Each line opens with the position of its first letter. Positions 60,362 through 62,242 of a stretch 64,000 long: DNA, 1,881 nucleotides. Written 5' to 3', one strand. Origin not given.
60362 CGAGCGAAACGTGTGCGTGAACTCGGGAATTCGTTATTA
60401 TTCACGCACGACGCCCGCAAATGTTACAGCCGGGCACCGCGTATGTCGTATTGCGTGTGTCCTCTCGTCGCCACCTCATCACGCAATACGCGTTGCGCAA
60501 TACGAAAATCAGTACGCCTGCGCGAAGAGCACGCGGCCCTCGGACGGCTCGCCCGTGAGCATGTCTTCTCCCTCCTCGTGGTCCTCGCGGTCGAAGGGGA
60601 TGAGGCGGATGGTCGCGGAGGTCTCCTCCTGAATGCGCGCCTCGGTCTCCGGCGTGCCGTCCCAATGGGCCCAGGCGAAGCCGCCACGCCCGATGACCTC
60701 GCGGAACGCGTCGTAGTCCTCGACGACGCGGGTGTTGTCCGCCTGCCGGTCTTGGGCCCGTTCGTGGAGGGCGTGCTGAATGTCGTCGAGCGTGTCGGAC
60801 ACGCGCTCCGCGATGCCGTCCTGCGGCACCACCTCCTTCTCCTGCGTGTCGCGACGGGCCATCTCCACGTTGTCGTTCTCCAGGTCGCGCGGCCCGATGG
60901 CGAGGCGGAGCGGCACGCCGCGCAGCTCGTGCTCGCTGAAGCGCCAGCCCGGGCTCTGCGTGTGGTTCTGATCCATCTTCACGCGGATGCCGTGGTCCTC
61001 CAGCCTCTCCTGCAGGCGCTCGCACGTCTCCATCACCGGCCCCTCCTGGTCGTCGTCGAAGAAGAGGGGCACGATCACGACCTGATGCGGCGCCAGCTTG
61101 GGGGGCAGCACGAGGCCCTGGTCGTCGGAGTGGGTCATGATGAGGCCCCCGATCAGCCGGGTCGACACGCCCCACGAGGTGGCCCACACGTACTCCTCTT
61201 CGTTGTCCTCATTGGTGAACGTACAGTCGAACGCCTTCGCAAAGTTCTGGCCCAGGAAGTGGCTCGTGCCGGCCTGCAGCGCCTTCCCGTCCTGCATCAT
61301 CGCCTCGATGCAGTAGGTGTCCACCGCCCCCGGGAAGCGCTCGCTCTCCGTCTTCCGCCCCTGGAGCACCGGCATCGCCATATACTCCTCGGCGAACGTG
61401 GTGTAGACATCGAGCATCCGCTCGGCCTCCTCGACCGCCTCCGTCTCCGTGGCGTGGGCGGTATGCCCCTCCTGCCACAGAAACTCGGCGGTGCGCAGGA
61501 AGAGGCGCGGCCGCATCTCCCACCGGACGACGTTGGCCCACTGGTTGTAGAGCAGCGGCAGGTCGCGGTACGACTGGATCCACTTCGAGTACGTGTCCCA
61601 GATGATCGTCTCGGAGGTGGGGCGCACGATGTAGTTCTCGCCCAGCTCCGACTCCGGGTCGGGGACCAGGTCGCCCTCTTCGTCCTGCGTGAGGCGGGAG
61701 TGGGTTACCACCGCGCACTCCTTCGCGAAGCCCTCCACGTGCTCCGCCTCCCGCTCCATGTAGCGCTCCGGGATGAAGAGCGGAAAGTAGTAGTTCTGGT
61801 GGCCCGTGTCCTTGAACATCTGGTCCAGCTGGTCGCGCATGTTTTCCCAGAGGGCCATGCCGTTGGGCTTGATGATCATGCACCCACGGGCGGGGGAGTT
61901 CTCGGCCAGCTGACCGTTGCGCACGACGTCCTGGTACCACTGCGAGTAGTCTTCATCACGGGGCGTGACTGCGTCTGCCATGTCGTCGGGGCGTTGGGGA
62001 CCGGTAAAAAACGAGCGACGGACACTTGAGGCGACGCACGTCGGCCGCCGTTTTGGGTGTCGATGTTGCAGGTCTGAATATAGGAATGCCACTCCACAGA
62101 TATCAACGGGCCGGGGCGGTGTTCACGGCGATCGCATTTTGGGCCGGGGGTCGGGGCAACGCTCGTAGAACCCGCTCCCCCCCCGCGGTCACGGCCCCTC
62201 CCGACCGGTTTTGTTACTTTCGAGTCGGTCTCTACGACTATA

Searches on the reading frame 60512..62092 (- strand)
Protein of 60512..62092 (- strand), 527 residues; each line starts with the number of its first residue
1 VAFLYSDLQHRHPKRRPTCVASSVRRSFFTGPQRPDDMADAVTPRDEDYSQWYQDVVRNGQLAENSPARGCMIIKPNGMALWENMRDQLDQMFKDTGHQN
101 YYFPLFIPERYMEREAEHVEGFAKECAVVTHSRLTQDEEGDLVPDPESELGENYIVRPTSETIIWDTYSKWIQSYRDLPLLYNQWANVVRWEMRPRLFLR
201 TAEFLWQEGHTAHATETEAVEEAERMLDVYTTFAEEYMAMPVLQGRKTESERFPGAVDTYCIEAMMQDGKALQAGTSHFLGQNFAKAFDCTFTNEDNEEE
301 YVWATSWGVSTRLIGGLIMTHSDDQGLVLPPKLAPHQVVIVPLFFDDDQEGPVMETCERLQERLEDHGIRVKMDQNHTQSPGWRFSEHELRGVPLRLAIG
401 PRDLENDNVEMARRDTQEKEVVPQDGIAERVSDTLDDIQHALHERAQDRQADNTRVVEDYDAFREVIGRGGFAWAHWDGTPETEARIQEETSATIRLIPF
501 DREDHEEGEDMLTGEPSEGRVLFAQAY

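Call 6: search_protein_families(library=pfam, proteins=[window:60512-62092:-], max_evalue=0.001)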
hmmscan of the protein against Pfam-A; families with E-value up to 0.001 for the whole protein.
window:60512-62092:- (527 aa): 3 families
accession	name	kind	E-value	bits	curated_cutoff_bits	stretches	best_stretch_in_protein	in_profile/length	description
PF00587.30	tRNA-synt_2b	-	1.8e-19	70.9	29.3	1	147-317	4-175/179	tRNA synthetase class II core domain (G, H, P, S and T)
PF03129.25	HGTP_anticodon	-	1.9e-19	70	21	1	337-432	1-92/94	Anticodon binding domain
PF09180.16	ProRS-C_1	-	5.5e-18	65.3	31.5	1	460-527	1-71/71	Prolyl-tRNA synthetase, C-terminal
